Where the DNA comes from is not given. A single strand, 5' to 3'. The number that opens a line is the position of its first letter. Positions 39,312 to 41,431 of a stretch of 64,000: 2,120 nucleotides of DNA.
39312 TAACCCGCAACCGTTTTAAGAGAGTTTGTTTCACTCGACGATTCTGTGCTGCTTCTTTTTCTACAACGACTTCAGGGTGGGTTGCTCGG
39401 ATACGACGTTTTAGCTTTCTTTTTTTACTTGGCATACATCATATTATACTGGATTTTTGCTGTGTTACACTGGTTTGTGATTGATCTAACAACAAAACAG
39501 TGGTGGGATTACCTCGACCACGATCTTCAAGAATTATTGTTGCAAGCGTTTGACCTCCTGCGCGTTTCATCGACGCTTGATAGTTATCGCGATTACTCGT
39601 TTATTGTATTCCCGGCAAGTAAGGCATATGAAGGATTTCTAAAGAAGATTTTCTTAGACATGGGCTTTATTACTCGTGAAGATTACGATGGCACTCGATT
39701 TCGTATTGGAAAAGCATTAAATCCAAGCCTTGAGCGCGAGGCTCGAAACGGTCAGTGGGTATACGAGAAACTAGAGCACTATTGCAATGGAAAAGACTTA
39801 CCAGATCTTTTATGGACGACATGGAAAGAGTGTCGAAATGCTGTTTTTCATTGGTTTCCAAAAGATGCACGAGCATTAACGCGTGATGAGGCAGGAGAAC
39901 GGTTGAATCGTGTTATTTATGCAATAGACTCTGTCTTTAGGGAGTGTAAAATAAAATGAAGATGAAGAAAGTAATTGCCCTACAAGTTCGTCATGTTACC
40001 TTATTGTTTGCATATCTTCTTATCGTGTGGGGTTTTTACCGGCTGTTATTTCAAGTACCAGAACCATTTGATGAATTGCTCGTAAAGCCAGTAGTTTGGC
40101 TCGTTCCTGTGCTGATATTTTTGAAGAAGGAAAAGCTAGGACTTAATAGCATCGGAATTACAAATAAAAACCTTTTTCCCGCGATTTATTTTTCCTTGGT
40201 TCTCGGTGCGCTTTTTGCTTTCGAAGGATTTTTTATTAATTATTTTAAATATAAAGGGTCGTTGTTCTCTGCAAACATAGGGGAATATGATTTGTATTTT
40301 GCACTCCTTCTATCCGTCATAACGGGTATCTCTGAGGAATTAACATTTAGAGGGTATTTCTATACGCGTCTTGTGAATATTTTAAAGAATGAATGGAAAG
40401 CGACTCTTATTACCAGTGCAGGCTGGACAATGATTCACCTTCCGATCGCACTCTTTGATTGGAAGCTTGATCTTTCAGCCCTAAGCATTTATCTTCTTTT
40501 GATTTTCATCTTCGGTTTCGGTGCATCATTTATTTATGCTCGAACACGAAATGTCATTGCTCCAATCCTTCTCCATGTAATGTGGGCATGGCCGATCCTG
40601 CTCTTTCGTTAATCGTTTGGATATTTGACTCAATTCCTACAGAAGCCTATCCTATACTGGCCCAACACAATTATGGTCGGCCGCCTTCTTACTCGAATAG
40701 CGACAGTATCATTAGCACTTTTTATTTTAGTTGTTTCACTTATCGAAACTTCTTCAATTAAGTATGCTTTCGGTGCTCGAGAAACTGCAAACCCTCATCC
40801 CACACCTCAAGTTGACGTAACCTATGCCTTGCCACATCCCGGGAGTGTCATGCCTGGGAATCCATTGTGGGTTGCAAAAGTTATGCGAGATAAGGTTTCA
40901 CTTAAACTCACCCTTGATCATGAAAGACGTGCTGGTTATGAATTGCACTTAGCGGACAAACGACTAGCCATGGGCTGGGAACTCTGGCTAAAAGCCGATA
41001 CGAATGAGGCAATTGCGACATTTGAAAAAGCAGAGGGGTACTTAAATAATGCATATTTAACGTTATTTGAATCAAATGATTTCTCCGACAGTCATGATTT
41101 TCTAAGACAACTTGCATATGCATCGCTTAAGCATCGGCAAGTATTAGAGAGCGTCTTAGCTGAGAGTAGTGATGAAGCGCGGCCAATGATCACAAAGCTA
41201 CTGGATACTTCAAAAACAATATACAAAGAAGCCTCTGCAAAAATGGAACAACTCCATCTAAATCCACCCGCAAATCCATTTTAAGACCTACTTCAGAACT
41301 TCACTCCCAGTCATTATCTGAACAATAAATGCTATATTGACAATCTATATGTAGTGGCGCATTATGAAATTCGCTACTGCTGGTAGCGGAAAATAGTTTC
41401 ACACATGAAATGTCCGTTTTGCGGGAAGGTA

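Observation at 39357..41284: Translationally coupled HEPN-motif protein + CPBP (Abi/CAAX) intramembrane protease module between the PBP pair and the nrd operon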

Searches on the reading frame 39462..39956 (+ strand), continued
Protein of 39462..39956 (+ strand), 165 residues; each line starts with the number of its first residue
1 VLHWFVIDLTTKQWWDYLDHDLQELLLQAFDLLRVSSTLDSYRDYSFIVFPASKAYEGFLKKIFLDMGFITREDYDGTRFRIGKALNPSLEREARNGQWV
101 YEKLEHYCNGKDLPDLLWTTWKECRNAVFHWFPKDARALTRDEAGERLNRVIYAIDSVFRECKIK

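Call 60: find_related_loci(query=A3, collection=metagenome_contigs, flank=7000)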
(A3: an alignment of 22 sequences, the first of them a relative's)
Query A3 (240 aa) in metagenome_contigs; peptide patterns used: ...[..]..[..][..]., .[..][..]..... (x = any residue, [..] = any of these).
73 stretches matched a pattern; 9 encode a relative of the query (tblastn E <= 1e-3); 9 distinct loci.
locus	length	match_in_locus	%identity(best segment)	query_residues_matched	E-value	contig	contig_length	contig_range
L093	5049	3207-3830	54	35-240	4e-75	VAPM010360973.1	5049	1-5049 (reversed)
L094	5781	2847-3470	54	35-240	4e-75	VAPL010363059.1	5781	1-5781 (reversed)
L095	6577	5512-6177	48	15-237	4e-66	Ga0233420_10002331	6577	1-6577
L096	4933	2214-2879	48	15-237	4e-66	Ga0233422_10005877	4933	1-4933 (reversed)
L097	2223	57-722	48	15-237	2e-67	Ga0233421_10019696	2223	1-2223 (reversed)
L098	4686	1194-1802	47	33-240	2e-61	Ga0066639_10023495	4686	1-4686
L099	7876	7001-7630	46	34-240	2e-61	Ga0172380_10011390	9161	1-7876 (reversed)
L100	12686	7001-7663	47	26-240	1e-58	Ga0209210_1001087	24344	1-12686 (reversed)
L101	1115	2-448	57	89-240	4e-60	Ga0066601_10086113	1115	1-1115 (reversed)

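Call 62: search_protein_families(library=pfam, proteins=[L094:3570-4439:+, L094:4676-5779:+, L094:1441-2034:+, L094:717-1424:+, L096:3423-4931:+, L099:2937-4034:+, L099:4039-6402:+, L100:4796-5959:-, L100:1899-2912:+, L098:1958-3379:-], max_evalue=0.001)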
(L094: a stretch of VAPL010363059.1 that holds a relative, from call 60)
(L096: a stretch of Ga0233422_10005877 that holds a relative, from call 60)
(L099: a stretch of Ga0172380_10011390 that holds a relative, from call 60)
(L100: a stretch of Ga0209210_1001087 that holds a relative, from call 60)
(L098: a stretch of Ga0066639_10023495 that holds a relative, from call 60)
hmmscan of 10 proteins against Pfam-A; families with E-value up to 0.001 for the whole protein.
L094:3570-4439:+ (290 aa): 2 families
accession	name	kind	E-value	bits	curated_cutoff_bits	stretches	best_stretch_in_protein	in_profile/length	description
PF22722.2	NA-iREase1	-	1.9e-05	25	27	1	52-126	24-99/106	NACHT-associated inactive Restriction Endonuclease 1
PF04471.18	Mrr_cat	-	0.00015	22.3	21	1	52-126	33-106/115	Restriction endonuclease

L094:4676-5779:+ (368 aa): 2 families
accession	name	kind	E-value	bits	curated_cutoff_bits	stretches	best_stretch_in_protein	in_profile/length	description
PF13173.12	AAA_14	-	2e-38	131.7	27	1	38-160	2-129/129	AAA domain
PF13635.12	DUF4143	-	4.6e-21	75.7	28.1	1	213-355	2-157/160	Domain of unknown function (DUF4143)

L094:1441-2034:+ (198 aa): 1 family
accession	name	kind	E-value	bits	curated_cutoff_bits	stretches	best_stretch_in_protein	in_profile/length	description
PF13643.11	DUF4145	-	8.7e-10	39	23.1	1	87-174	2-88/88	Domain of unknown function (DUF4145)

L094:717-1424:+ (236 aa): 2 families
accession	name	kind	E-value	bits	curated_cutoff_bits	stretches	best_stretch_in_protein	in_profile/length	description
PF00717.28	Peptidase_S24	-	2.1e-16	60.1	23.3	1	102-224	1-115/116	Peptidase S24-like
PF01726.22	LexA_DNA_bind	-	1.4e-12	47.7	23.7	1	20-82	2-59/65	LexA DNA binding domain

L096:3423-4931:+ (503 aa): 3 families
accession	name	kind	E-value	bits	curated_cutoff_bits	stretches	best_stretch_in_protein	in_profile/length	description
PF00239.26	Resolvase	-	6.1e-22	78.7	23.3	1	4-150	2-145/145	Resolvase, N terminal domain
PF07508.19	Recombinase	-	8e-11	42.5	21.1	1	172-258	2-102/102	Recombinase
PF13408.12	Zn_ribbon_recom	-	1.6e-06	28.8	25.3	1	269-326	1-52/58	Recombinase zinc beta ribbon domain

L099:2937-4034:+ (366 aa): 5 families
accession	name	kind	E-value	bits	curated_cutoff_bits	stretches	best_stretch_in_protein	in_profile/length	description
PF00004.35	AAA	-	8.9e-32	110.7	21.2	1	124-249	1-130/131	ATPase family associated with various cellular activities (AAA)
PF01057.23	Parvo_NS1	-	0.0002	20.9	20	1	116-145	108-137/271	Parvovirus non-structural protein NS1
PF13173.12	AAA_14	-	0.00021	21.8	27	1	124-203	5-86/129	AAA domain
PF05496.18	RuvB_N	-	0.00031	21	27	0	122-191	34-96/159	Holliday junction DNA helicase RuvB P-loop domain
PF07728.20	AAA_5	-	0.00064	20.2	22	0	124-193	2-80/139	AAA domain (dynein-related subfamily)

L099:4039-6402:+ (788 aa): 1 family
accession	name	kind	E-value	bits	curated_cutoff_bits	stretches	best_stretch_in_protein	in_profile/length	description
PF00082.27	Peptidase_S8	-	6.3e-26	91.8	21.8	1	273-597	4-288/288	Subtilase family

L100:4796-5959:- (388 aa): 0 families

L100:1899-2912:+ (338 aa): 1 family
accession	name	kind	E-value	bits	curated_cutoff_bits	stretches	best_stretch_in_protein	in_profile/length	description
PF00589.27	Phage_integrase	-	5.2e-30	104.9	27.1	1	104-277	3-170/172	Phage integrase family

L098:1958-3379:- (474 aa): 1 family
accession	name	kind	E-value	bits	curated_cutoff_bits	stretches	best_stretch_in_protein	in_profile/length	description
PF24389.1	ORC-CDC6-like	-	0.00083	18.6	27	0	133-184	17-64/571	ORC-CDC6-like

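Call 64: search_protein_families(library=phrogs, proteins=[window:39477-39956:+, P0239, P0125], max_evalue=0.01)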
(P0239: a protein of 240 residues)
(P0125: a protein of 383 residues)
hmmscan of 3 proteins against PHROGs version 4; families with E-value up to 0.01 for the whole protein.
window:39477-39956:+ (160 aa): 0 families

P0239 (240 aa): 0 families

P0125 (383 aa): 0 families

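Call 65: search_protein_families(library=pfam, alignment_id=A1, max_evalue=0.01)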
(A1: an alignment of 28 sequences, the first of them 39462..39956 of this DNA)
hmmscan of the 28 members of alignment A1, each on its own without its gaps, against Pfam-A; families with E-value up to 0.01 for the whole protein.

A. member 1, window:39462-39956:+ (165 aa): 2 families
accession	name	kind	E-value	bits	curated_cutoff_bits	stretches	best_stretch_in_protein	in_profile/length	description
PF18869.6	HEPN_RnaseLS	-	1.2e-06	29.3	29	1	26-77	12-60/124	RnaseLS-like HEPN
PF19034.5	RnlA-toxin_DBD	-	0.00014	22.6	27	1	16-73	18-72/125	RNase LS, bacterial toxin DBD domain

B. families by the number of members that match (of 28 scanned): 2 families
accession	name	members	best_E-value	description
PF18869.6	HEPN_RnaseLS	28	9.3e-08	RnaseLS-like HEPN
PF19034.5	RnlA-toxin_DBD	28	2.7e-06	RNase LS, bacterial toxin DBD domain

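Call 72: search_dna_similar(query=window:39477-39956:+, collection=phages, mode=protein, max_evalue=0.001, max_rows=10)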
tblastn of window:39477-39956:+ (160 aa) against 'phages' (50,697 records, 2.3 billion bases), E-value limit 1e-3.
No match.

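Call 73: search_dna_similar(query=window:39477-39956:+, collection=plasmids, mode=protein, max_evalue=0.001, max_rows=10)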
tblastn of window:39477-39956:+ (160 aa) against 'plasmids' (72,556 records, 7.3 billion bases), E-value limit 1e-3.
No match.

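Call 81: find_encoding_contigs(protein=P0001, flank=1000, max_places=3)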
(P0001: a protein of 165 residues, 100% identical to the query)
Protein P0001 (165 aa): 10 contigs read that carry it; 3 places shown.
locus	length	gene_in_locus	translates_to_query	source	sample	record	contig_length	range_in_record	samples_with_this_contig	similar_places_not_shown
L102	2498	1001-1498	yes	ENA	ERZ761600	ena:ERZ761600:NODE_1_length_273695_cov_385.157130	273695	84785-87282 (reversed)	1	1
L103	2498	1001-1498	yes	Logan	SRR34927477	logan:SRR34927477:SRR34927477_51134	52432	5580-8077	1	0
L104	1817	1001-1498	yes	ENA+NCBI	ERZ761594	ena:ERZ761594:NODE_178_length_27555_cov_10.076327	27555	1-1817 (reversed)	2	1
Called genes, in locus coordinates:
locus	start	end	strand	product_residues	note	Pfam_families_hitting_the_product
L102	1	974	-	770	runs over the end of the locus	PF00912:Transgly, PF00905:Transpeptidase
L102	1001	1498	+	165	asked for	PF18869:HEPN_RnaseLS (weak)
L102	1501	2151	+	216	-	PF02517:Rce1-like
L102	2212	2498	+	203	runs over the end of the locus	PF18915:DUF5667 (weak)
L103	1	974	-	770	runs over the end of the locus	PF00912:Transgly, PF00905:Transpeptidase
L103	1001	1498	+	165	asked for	PF18869:HEPN_RnaseLS (weak)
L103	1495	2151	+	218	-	PF02517:Rce1-like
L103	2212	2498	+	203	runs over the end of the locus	PF18915:DUF5667 (weak)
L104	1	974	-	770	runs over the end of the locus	PF00912:Transgly, PF00905:Transpeptidase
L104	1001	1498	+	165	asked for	PF18869:HEPN_RnaseLS (weak)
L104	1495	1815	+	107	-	?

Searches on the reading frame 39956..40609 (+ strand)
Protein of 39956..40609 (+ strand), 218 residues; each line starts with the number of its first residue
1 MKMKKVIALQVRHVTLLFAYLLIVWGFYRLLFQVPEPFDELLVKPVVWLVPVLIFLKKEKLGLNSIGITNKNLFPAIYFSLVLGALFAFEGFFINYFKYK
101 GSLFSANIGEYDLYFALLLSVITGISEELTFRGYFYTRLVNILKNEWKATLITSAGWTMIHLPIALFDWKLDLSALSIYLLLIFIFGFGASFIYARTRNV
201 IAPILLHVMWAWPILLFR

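Call 3: search_protein_families(library=pfam, proteins=[window:39956-40609:+], max_evalue=1)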
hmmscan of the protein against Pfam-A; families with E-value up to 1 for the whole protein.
window:39956-40609:+ (218 aa): 1 family
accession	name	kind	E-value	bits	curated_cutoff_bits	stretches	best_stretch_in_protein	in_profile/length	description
PF02517.21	Rce1-like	-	5.6e-18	65.5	22.4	1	113-211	5-91/93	Type II CAAX prenyl endopeptidase Rce1-like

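Call 4: search_protein_families(library=ncbifam, proteins=[window:39956-40609:+], max_evalue=1)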
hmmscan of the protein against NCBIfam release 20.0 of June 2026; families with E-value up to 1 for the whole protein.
window:39956-40609:+ (218 aa): 7 families
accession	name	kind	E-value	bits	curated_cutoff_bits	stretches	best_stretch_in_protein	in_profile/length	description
NF040914.1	Mrt_core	domain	1e-05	25.5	100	1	121-209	9-96/108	myxosortase family intramembrane protease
NF041647.1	ABC_perm_CPBP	equivalog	8.2e-05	21.5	435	1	4-209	416-625/636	ABC transporter permease subunit/CPBP intramembrane protease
NF046050.1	CPBP_fam_MroQ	equivalog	8.8e-05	22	270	1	115-209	129-215/243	intramembrane glutamic endopeptidase MroQ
NF040594.1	CPBP_fam_MrtC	equivalog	0.00025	20.8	195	1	72-209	77-210/221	myxosortase MrtC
NF033192.3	CPBP_JDVT_MrtJ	equivalog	0.0056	17.3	75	1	118-210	3-91/98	JDVT-CTERM system glutamic-type intramembrane protease MrtJ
NF040674.1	CPBP_fam_MrtP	equivalog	0.0066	16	250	1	121-208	254-340/354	myxosortase MrtP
NF033507.3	Loki-CTERM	subfamily_domain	0.46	10.9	19.9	1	177-199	5-26/27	Loki-CTERM sorting domain-containing protein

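Call 5: search_protein_families(library=padloc, proteins=[window:39956-40609:+], max_evalue=1)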
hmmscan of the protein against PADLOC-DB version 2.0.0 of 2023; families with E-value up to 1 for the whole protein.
window:39956-40609:+ (218 aa): 0 families

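Call 64: search_protein_families(library=phrogs, proteins=[window:39956-40609:+], max_evalue=0.01)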
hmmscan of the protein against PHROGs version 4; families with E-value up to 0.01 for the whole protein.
window:39956-40609:+ (218 aa): 1 family
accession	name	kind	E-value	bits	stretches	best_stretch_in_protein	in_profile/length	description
phrog_28058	-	unknown function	0.00015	22.6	1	114-209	134-221/258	-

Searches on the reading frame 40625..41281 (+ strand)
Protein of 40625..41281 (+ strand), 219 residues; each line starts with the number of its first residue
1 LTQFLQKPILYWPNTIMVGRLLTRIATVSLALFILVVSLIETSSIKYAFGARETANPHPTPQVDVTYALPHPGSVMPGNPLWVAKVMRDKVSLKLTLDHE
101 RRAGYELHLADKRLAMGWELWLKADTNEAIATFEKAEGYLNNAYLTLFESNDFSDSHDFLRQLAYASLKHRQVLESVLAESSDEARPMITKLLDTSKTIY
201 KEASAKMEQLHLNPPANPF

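Call 3: search_protein_families(library=pfam, proteins=[window:40625-41281:+], max_evalue=1)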
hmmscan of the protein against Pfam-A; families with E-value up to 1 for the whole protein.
window:40625-41281:+ (219 aa): 2 families
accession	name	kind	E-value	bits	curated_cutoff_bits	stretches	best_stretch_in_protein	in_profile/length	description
PF18915.5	DUF5667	-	4.4e-07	30.7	27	1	75-183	2-98/99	Domain of unknown function (DUF5667)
PF05198.21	IF3_N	-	0.036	14.7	26.9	1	177-208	38-69/70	Translation initiation factor IF-3, N-terminal domain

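Call 4: search_protein_families(library=ncbifam, proteins=[window:40625-41281:+], max_evalue=1)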
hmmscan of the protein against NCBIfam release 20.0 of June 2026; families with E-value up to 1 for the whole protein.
window:40625-41281:+ (219 aa): 0 families

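Call 5: search_protein_families(library=padloc, proteins=[window:40625-41281:+], max_evalue=1)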
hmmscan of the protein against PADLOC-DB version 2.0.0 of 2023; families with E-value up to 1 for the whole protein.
window:40625-41281:+ (219 aa): 1 family
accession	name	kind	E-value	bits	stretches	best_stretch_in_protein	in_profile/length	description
PDLC00192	HamB1|HamB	-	0.013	11.1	1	108-165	54-111/1104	DEAD-box helicase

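Call 64: search_protein_families(library=phrogs, proteins=[window:40625-41281:+], max_evalue=0.01)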
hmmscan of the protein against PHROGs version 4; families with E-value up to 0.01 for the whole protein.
window:40625-41281:+ (219 aa): 0 families
